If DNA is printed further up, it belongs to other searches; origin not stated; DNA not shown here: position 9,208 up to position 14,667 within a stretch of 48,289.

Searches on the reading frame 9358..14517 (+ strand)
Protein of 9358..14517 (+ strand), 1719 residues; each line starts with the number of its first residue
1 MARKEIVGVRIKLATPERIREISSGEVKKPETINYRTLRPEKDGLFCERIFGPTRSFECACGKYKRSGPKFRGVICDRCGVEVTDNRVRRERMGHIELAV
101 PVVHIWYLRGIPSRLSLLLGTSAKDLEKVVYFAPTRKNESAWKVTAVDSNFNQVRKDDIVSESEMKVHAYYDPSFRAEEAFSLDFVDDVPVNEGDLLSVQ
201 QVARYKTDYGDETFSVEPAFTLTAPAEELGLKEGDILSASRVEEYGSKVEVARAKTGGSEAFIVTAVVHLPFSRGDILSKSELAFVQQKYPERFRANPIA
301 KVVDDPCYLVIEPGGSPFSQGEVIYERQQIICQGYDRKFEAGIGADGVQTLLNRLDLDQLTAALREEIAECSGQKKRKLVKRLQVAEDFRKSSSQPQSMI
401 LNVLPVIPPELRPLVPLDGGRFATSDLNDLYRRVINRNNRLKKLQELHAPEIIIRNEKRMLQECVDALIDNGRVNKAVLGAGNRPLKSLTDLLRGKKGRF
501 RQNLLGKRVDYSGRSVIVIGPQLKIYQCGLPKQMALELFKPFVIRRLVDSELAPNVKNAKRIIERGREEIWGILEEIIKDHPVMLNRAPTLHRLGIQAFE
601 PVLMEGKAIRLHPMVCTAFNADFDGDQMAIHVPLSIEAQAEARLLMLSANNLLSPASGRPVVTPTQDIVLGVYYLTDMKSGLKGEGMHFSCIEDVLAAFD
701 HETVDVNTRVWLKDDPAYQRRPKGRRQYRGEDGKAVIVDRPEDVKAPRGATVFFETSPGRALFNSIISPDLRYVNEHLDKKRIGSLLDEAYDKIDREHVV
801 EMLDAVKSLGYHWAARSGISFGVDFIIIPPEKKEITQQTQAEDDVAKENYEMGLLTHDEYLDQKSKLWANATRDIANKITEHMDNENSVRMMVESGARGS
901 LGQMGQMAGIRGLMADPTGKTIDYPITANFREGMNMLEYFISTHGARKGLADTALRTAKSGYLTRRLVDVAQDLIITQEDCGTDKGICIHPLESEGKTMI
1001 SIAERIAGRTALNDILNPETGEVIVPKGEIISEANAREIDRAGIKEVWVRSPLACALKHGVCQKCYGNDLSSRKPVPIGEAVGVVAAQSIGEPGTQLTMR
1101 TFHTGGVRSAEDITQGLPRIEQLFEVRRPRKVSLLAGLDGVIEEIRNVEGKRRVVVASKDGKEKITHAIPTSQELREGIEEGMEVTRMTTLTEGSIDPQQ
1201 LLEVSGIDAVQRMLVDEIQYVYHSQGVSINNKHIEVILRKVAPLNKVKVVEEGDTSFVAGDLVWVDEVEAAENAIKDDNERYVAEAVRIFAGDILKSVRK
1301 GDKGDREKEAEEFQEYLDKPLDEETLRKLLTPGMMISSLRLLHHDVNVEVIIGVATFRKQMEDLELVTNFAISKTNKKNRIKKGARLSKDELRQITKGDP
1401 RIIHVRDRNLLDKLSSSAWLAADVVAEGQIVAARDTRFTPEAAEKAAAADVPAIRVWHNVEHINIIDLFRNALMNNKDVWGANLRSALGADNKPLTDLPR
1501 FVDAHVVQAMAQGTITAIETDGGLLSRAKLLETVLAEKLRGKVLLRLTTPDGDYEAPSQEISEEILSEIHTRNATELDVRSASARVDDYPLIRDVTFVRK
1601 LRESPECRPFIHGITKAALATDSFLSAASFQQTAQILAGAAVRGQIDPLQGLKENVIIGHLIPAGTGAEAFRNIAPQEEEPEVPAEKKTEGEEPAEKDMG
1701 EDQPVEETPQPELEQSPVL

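Call 61: search_protein_families(library=pfam, proteins=[window:9358-14517:+], max_evalue=0.001)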
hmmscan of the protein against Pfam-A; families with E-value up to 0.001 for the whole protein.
window:9358-14517:+ (1719 aa): 5 families
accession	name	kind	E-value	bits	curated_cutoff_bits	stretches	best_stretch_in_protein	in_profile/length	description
PF04997.17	RNA_pol_Rpb1_1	-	2.4e-73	247.7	39.7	2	366-504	169-312/312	RNA polymerase Rpb1, domain 1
PF04998.22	RNA_pol_Rpb1_5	-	6.5e-60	203.3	28.5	1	933-1242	1-246/267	RNA polymerase Rpb1, domain 5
PF00623.25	RNA_pol_Rpb1_2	-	1.4e-40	139.7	25.3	1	506-647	1-165/166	RNA polymerase Rpb1, domain 2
PF04983.23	RNA_pol_Rpb1_3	-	2e-18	67.3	28.9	1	651-824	1-160/162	RNA polymerase Rpb1, domain 3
PF05000.22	RNA_pol_Rpb1_4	-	5.7e-13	49.2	24.8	1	856-925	17-101/107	RNA polymerase Rpb1, domain 4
